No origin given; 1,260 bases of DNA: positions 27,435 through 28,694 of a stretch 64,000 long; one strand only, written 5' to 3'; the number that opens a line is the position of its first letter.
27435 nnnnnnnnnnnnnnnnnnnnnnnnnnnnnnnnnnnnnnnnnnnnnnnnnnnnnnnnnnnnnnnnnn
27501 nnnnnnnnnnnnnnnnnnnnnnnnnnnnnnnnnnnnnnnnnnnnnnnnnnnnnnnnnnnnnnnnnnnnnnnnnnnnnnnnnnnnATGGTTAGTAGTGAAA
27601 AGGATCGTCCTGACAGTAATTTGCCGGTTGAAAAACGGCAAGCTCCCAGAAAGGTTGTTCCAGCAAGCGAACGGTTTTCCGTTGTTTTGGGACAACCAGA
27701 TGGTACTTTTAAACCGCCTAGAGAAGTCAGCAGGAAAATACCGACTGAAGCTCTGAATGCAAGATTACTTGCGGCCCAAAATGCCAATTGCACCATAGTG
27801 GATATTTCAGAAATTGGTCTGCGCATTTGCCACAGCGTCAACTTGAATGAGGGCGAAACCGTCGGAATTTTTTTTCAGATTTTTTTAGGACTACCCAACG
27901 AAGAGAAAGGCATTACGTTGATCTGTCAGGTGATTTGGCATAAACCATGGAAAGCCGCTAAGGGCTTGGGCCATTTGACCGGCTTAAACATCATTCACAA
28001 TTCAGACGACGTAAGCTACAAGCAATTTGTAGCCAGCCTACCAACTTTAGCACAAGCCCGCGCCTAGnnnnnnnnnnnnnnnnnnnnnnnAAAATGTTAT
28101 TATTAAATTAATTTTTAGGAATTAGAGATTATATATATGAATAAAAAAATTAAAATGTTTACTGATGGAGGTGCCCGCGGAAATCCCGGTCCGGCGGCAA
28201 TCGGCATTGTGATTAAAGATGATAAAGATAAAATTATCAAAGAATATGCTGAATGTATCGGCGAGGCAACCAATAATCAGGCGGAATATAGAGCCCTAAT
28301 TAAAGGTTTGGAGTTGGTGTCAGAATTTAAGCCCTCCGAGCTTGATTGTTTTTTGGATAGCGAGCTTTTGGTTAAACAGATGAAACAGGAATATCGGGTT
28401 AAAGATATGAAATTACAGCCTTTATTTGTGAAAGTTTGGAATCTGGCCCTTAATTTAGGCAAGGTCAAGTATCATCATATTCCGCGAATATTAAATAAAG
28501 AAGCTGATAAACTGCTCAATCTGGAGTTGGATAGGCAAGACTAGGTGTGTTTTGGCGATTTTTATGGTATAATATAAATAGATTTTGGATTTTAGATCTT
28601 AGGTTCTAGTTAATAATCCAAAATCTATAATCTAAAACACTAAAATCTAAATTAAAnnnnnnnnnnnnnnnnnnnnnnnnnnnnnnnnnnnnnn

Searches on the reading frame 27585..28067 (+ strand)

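Call 44: search_protein_families(library=pfam, proteins=[window:27585-28067:+], max_evalue=0.00001)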
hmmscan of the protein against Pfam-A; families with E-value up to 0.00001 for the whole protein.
window:27585-28067:+ (160 aa): 1 family
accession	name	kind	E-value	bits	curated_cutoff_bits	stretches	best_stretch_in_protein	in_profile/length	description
PF07238.19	PilZ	-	2.1e-07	31.6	22.5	1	62-138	18-86/102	PilZ domain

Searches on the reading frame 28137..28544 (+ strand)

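Call 44: search_protein_families(library=pfam, proteins=[window:28137-28544:+], max_evalue=0.00001)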
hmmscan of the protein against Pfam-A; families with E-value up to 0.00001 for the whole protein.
window:28137-28544:+ (135 aa): 2 families
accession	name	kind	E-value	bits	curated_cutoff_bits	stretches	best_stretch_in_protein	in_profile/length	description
PF13456.12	RVT_3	-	2e-19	70.2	21.6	1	9-126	2-119/123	Reverse transcriptase-like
PF00075.30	RNase_H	-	8.7e-12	45.8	25.8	1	3-115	2-119/141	RNase H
